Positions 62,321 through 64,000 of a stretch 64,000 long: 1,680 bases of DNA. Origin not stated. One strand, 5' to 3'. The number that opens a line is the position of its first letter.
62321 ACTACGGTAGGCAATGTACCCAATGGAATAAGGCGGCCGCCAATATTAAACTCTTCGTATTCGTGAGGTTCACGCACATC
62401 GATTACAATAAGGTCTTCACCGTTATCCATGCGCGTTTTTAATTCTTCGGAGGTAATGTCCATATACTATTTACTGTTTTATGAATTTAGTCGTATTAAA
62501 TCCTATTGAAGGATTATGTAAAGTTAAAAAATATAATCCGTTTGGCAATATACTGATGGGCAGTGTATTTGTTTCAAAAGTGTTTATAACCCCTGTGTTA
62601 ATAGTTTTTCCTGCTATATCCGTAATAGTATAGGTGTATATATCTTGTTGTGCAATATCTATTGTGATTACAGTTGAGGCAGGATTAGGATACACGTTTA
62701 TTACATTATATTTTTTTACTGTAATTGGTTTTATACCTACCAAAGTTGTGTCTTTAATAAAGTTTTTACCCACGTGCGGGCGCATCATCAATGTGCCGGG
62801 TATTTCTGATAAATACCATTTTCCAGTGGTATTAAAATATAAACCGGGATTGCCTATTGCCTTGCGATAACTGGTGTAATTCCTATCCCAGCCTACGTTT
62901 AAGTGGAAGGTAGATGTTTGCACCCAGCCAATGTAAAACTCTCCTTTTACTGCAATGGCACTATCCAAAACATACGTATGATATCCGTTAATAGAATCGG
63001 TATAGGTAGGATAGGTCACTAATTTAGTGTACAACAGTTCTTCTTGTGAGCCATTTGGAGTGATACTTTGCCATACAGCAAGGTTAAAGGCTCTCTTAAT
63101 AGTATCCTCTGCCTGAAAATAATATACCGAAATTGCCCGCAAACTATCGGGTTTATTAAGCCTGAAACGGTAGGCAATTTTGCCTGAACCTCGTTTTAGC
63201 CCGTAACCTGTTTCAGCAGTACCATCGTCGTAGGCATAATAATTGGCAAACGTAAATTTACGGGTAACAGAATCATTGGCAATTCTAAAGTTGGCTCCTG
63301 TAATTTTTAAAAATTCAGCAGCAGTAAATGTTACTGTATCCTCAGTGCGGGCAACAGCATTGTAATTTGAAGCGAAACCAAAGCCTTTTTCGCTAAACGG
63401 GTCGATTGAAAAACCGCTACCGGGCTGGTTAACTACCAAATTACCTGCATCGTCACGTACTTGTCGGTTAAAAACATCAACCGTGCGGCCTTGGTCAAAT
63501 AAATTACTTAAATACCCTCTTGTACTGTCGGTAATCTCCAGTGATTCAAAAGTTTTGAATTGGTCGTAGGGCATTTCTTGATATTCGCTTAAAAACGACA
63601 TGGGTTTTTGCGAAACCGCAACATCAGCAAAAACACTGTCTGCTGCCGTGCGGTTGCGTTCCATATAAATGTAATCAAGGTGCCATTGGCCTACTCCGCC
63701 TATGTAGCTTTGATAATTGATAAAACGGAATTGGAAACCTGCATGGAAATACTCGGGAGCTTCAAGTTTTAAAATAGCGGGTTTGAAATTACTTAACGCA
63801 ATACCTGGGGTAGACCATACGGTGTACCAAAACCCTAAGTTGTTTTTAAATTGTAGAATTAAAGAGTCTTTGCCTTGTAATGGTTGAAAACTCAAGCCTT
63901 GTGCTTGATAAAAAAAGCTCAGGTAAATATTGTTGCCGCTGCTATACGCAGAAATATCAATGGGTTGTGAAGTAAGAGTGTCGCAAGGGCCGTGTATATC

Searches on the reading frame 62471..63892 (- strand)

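Call 51: search_protein_families(library=pfam, proteins=[window:62471-63892:-], max_evalue=0.001)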
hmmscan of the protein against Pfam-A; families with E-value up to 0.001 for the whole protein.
window:62471-63892:- (473 aa): 1 family
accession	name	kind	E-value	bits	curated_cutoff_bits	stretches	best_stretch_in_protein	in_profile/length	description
PF18962.6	Por_Secre_tail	-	2e-10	41.2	27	1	400-462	1-66/75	Secretion system C-terminal sorting domain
